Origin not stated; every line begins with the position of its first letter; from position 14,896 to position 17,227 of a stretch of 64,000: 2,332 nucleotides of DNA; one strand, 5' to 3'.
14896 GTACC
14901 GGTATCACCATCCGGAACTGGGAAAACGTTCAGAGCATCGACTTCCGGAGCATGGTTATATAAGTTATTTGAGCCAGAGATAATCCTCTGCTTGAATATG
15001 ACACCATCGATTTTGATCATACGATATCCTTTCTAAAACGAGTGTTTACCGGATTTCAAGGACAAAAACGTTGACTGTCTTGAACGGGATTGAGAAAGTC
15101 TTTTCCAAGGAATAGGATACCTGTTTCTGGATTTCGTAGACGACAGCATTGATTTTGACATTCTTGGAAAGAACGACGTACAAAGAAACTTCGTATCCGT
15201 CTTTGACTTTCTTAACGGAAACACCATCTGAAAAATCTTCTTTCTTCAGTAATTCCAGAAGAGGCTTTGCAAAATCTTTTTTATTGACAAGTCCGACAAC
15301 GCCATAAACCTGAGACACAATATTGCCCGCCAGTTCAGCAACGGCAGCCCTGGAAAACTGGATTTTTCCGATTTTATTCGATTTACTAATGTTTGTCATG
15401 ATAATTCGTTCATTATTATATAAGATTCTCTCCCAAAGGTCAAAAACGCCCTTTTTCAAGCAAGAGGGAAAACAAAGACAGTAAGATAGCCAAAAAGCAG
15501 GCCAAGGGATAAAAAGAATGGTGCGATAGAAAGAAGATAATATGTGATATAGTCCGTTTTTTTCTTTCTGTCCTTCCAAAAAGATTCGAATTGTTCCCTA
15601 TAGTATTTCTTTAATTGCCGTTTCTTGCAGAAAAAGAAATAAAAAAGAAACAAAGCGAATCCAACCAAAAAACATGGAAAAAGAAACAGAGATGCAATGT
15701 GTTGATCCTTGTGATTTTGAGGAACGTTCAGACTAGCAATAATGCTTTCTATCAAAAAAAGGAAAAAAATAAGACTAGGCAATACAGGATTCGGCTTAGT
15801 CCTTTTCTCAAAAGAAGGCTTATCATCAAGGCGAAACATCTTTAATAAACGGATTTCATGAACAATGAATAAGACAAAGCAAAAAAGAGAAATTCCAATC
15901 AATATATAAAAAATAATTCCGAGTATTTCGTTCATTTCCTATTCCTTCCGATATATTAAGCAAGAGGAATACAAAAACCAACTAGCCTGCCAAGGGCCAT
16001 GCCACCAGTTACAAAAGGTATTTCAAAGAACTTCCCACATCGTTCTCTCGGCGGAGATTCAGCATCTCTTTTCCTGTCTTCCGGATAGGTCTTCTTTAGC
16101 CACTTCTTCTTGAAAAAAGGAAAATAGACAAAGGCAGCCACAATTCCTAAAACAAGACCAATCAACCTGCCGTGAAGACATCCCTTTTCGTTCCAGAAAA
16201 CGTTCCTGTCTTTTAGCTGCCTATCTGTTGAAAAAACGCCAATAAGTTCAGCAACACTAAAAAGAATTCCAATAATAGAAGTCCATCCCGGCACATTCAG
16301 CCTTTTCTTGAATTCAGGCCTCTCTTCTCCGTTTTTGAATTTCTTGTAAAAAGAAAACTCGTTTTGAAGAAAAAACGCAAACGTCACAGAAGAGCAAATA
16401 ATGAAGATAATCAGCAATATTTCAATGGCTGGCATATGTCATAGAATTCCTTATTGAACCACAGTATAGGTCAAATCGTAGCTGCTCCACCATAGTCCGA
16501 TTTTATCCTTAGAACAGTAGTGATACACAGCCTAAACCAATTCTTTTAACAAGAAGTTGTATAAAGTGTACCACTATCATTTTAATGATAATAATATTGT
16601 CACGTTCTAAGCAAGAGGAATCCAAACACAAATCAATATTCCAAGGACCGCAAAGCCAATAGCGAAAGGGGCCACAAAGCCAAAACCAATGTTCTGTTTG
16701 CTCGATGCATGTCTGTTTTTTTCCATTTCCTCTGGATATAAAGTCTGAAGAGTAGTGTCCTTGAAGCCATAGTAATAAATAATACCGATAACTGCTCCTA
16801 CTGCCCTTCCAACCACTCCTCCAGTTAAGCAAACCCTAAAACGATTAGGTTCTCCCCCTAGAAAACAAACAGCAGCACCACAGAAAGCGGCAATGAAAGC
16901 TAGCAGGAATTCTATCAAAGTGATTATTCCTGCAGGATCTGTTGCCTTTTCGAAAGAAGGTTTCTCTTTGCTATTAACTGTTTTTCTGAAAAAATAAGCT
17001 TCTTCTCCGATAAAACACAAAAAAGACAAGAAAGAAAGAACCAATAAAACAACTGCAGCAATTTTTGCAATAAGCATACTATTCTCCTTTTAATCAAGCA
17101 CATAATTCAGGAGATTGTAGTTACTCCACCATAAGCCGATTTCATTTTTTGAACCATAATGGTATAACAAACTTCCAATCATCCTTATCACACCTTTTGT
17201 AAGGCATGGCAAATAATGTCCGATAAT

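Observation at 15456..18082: Polymorphic-toxin-like locus: secreted lipoprotein followed by three tandem paralogous small membrane proteins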

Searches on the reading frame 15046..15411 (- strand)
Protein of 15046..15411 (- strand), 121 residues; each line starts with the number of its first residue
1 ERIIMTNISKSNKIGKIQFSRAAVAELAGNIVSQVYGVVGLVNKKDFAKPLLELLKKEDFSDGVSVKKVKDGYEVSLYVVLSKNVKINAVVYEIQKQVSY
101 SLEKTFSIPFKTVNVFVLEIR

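Call 4: search_protein_families(library=pfam, proteins=[window:15046-15411:-], max_evalue=1)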
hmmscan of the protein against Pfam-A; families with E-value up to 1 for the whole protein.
window:15046-15411:- (121 aa): 4 families
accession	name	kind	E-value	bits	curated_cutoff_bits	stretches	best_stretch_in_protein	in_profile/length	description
PF03780.18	Asp23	-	1.2e-17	64.8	28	1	14-120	2-107/108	Asp23 family, cell envelope-related function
PF18121.7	TFA2_Winged_2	-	0.0013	18.8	26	1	50-73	5-27/60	TFA2 Winged helix domain 2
PF05642.16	Sporozoite_P67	-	0.045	12.3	28.9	1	44-119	402-474/727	Sporozoite P67 surface antigen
PF19203.5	DUF5875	-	0.049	13.6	26.5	1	25-78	149-209/228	Family of unknown function (DUF5875)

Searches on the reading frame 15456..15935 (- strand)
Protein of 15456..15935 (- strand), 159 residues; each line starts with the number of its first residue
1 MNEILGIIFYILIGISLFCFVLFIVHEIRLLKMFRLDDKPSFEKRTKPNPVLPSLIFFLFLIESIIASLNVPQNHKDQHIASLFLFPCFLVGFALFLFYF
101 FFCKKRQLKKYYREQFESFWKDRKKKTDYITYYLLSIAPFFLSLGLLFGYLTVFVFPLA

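Call 4: search_protein_families(library=pfam, proteins=[window:15456-15935:-], max_evalue=1)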
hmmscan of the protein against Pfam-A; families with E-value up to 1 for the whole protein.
window:15456-15935:- (159 aa): 2 families
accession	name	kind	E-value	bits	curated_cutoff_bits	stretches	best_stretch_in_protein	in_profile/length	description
PF12794.12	MscS_TM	-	0.00013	21.4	28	1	55-151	129-219/339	Mechanosensitive ion channel inner membrane domain 1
PF14880.11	COX14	-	0.0034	17.6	25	0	10-25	19-34/59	Cytochrome oxidase c assembly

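Call 63: search_protein_families(library=ncbifam, proteins=[window:15459-15935:-], max_evalue=0.01)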
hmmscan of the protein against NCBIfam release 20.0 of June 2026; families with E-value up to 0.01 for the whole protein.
window:15459-15935:- (159 aa): 0 families

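Call 64: search_protein_families(library=phrogs, proteins=[window:15459-15935:-], max_evalue=0.01)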
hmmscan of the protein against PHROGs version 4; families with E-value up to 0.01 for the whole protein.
window:15459-15935:- (159 aa): 0 families

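Call 65: search_protein_families(library=padloc, proteins=[window:15459-15935:-], max_evalue=0.01)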
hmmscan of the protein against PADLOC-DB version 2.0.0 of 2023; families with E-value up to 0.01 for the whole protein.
window:15459-15935:- (159 aa): 0 families

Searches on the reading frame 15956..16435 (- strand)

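Call 4: search_protein_families(library=pfam, proteins=[window:15956-16435:-], max_evalue=1)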
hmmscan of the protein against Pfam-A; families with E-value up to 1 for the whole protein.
window:15956-16435:- (159 aa): 3 families
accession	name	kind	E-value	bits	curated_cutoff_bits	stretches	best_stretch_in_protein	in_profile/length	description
PF13273.12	DUF4064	-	0.014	16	32.1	0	6-69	14-80/102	Protein of unknown function (DUF4064)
PF08570.15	DUF1761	-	0.071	13.8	31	1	95-137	8-45/123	Protein of unknown function (DUF1761)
PF05425.18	CopD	-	0.095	13.5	32.1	0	88-149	41-100/105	Copper resistance protein D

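Call 63: search_protein_families(library=ncbifam, proteins=[window:15959-16435:-], max_evalue=0.01)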
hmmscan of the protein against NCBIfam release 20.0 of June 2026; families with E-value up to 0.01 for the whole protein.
window:15959-16435:- (159 aa): 2 families
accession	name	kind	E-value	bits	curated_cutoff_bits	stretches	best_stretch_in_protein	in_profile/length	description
NF043065.1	MMSYN1_0478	equivalog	0.0012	18.8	170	0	54-115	14-71/190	MFS transporter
NF045610.1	acin_4_helix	equivalog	0.006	16.6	50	0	89-116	38-65/131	putative four-helix membrane protein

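Call 64: search_protein_families(library=phrogs, proteins=[window:15959-16435:-], max_evalue=0.01)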
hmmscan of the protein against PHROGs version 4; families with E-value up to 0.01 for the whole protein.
window:15959-16435:- (159 aa): 0 families

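Call 65: search_protein_families(library=padloc, proteins=[window:15959-16435:-], max_evalue=0.01)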
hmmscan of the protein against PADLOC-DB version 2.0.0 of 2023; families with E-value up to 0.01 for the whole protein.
window:15959-16435:- (159 aa): 0 families

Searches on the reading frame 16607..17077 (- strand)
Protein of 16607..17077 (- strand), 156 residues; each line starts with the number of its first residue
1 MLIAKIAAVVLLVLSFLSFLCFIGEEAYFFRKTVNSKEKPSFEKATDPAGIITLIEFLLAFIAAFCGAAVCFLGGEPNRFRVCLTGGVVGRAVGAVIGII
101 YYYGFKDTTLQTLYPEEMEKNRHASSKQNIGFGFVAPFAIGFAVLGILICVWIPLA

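Call 4: search_protein_families(library=pfam, proteins=[window:16607-17077:-], max_evalue=1)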
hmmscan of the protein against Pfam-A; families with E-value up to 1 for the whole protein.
window:16607-17077:- (156 aa): 3 families
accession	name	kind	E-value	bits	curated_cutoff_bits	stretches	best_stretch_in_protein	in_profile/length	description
PF08570.15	DUF1761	-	0.0048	17.6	31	0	6-70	5-62/123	Protein of unknown function (DUF1761)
PF13273.12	DUF4064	-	0.0055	17.3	32.1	1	86-153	12-81/102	Protein of unknown function (DUF4064)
PF17009.10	DUF5090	-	0.37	11.2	27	1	11-100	54-136/187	Domain of unknown function (DUF5090)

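Call 14: find_homologous_proteins(query=A1, max_evalue=0.01)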
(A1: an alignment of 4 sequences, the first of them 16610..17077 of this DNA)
Query A1 (4 sequences) (156 aa, profile of the alignment): 36 proteins with E <= 0.01 among 8000 candidates.
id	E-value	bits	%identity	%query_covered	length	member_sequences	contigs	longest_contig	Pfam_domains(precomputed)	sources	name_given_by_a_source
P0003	1.7e-70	254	29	91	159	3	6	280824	-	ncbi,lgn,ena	-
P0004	3.4e-68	247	33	82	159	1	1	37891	-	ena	-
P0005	4.7e-57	210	100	100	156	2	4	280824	-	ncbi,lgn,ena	-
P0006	8.3e-45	171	31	38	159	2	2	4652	-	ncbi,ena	-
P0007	4.3e-30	123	74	88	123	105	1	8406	-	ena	-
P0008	7.2e-28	116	74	88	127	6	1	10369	-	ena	-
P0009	1.8e-27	114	78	69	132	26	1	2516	-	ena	-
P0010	3.5e-26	110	75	69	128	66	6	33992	-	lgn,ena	-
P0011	2.7e-25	107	76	69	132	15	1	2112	-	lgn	-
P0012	3.3e-25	107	72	69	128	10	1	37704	-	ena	-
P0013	9.0e-25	105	72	69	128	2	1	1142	-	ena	-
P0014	1.2e-24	105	72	69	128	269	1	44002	-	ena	-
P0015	1.3e-24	105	65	87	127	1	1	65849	-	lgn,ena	-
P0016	2.3e-24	104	69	87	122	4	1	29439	-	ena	-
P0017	3.2e-24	104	72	69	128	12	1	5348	-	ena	-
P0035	1.7e-15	75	64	69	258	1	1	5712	PF03780.19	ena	-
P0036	6.1e-12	64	77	47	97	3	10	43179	-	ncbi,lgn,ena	-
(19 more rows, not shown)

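Call 16: find_encoding_contigs(protein=P0015, flank=6000, max_places=3)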
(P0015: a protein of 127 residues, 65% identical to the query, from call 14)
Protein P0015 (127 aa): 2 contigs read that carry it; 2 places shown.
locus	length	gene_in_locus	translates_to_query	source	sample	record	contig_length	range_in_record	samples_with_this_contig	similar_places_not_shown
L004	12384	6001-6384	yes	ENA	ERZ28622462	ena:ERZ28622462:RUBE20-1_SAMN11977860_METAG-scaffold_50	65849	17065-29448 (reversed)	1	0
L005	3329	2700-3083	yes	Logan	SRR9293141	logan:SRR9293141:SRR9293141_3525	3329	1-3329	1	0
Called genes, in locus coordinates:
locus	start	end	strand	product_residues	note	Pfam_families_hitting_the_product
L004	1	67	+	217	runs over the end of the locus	-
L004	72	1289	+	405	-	-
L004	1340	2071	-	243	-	-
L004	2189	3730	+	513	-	PF00117:GATase, PF07722:Peptidase_C26 (weak), PF02540:NAD_synthase, PF00958:GMP_synt_C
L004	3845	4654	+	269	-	PF02811:PHP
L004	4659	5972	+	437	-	PF00535:Glycos_transf_2, PF13641:Glyco_tranf_2_3, PF13632:Glyco_trans_2_3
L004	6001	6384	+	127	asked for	-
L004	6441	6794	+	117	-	PF03780:Asp23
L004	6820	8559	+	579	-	PF02734:Dak2, PF21645:FakA-like_M, PF13684:FakA-like_C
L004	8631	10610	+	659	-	PF00270:DEAD, PF04851:ResIII (weak), PF19833:RecG_dom3_C (faint), PF00271:Helicase_C, PF22590:Cas3-like_C_2 (faint)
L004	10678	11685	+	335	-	PF02504:FA_synthesis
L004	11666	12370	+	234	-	PF14622:Ribonucleas_3_3, PF00636:Ribonuclease_3, PF00035:dsrm (weak)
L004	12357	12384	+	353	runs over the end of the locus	PF02881:SRP54_N, PF00448:SRP54, PF13207:AAA_17 (weak)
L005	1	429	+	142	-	?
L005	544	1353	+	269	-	PF02811:PHP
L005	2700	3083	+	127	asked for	-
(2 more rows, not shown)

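Call 17: find_encoding_contigs(protein=P0014, flank=6000, max_places=3)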
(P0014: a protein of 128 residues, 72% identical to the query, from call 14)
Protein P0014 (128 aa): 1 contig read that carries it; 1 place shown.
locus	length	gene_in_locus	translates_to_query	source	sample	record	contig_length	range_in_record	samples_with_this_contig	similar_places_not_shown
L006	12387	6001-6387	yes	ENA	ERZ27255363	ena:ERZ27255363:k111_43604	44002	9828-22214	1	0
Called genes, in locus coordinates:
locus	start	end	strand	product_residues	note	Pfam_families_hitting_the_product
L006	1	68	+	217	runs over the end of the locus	-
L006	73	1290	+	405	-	-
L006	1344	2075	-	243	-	-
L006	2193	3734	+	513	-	PF00117:GATase, PF07722:Peptidase_C26 (weak), PF02540:NAD_synthase, PF00958:GMP_synt_C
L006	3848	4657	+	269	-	PF02811:PHP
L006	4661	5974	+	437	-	PF00535:Glycos_transf_2, PF13641:Glyco_tranf_2_3, PF13632:Glyco_trans_2_3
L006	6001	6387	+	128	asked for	-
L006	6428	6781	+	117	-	PF03780:Asp23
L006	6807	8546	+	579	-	PF02734:Dak2, PF21645:FakA-like_M, PF13684:FakA-like_C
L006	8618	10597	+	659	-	PF00270:DEAD, PF04851:ResIII (weak), PF19833:RecG_dom3_C (faint), PF00271:Helicase_C, PF22590:Cas3-like_C_2 (faint)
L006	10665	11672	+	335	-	PF02504:FA_synthesis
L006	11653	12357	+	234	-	PF14622:Ribonucleas_3_3, PF00636:Ribonuclease_3, PF00035:dsrm (weak)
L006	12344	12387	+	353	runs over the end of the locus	PF02881:SRP54_N, PF00448:SRP54, PF13207:AAA_17 (weak)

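Call 18: find_encoding_contigs(protein=P0036, flank=6000, max_places=4)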
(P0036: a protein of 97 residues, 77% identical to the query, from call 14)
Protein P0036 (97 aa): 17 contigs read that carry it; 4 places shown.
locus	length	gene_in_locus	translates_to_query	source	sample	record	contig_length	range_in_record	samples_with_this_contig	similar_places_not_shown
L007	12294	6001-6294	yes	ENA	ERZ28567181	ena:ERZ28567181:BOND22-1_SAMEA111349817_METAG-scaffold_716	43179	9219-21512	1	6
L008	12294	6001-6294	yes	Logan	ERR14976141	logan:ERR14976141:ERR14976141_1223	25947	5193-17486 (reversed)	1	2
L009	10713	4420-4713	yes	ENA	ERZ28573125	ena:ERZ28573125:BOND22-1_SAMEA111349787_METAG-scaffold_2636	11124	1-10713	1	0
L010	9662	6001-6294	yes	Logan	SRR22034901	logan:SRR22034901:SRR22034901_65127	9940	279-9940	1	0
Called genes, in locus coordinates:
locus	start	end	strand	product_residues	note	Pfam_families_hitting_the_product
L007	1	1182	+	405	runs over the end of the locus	-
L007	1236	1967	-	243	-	-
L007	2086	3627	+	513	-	PF00117:GATase, PF07722:Peptidase_C26 (weak), PF02540:NAD_synthase, PF00958:GMP_synt_C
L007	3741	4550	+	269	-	PF02811:PHP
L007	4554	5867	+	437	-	PF00535:Glycos_transf_2, PF13641:Glyco_tranf_2_3, PF13632:Glyco_trans_2_3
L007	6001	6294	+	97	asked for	-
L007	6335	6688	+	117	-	PF03780:Asp23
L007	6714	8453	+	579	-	PF02734:Dak2, PF21645:FakA-like_M, PF13684:FakA-like_C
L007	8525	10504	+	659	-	PF00270:DEAD, PF04851:ResIII (weak), PF19833:RecG_dom3_C (faint), PF00271:Helicase_C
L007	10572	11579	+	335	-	PF02504:FA_synthesis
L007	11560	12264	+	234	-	PF14622:Ribonucleas_3_3, PF00636:Ribonuclease_3, PF00035:dsrm (weak)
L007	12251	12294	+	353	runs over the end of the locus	PF02881:SRP54_N, PF00448:SRP54, PF13207:AAA_17 (weak)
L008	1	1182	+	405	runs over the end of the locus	-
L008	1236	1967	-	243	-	-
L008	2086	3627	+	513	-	PF00117:GATase, PF07722:Peptidase_C26 (weak), PF02540:NAD_synthase, PF00958:GMP_synt_C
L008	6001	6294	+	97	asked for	-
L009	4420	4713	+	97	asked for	-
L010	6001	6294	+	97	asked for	-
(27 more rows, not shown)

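Call 25: find_related_loci(query=P0005, collection=genome_contigs, flank=8000)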
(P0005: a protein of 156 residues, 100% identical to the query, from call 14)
Query P0005 (156 aa) in genome_contigs; peptide patterns used: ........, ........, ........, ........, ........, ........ (x = any residue, [..] = any of these).
212 stretches matched a pattern; 1 encode a relative of the query (tblastn E <= 1e-3); 1 distinct loci.
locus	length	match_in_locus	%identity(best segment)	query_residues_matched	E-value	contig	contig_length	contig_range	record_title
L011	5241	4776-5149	77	18-156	4e-53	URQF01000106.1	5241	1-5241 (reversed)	uncultured Mollicutes bacterium isolate UMGS1247 genome assembly, contig: NODE_5706_length_5241_cov_9.610186, whole geno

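Call 63: search_protein_families(library=ncbifam, proteins=[window:16610-17077:-], max_evalue=0.01)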
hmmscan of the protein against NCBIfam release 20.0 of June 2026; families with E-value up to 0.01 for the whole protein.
window:16610-17077:- (156 aa): 0 families

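Call 64: search_protein_families(library=phrogs, proteins=[window:16610-17077:-], max_evalue=0.01)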
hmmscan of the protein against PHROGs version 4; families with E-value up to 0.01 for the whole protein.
window:16610-17077:- (156 aa): 1 family
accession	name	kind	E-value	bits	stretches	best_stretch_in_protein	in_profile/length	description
phrog_594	-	unknown function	0.0022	19.4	0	117-146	36-65/85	-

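Call 65: search_protein_families(library=padloc, proteins=[window:16610-17077:-], max_evalue=0.01)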
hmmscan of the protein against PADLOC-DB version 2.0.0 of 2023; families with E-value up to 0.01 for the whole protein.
window:16610-17077:- (156 aa): 0 families

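Call 73: find_encoding_contigs(protein=P0006, flank=5000, max_places=4)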
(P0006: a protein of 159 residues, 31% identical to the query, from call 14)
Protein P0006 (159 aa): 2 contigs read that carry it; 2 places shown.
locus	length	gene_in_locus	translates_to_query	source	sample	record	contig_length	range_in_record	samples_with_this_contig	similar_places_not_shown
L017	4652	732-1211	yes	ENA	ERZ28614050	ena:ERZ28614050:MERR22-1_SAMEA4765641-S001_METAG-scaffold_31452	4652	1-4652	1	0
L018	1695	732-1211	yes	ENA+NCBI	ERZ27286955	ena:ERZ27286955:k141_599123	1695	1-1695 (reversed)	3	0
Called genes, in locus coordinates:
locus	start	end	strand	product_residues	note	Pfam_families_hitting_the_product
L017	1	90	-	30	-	?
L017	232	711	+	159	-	-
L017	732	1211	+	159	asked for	-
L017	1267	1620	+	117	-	PF03780:Asp23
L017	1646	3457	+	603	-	-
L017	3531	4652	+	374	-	?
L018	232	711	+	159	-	-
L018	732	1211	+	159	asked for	-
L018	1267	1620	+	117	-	PF03780:Asp23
